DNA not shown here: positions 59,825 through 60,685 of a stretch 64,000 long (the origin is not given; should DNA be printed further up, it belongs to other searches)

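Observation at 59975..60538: GspG-like pseudopilin core without a prepilin leader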

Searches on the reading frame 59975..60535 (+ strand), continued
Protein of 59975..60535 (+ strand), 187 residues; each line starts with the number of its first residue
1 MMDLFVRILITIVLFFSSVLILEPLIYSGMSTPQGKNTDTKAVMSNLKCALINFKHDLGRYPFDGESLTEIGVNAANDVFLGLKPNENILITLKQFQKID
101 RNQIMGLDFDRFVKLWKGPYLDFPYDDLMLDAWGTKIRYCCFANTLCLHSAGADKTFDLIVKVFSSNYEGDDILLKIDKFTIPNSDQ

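Call 67: find_encoding_contigs(protein=P0007, flank=2000, max_places=3)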
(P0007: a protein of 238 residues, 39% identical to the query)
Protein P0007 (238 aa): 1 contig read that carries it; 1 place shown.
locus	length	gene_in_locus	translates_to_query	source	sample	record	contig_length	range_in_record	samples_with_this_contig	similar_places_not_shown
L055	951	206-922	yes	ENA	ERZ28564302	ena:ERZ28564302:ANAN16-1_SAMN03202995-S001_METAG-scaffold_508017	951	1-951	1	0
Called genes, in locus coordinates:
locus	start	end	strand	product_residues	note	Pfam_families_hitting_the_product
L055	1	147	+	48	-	?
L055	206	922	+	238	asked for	-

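Call 70: find_related_loci(query=window:59975-60535:+, collection=metagenome_contigs, flank=4000)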
Query window:59975-60535:+ (187 aa) in metagenome_contigs; peptide patterns used: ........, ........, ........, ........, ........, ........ (x = any residue, [..] = any of these).
126 stretches matched a pattern, but none encodes a relative of the query by tblastn (E <= 1e-3).
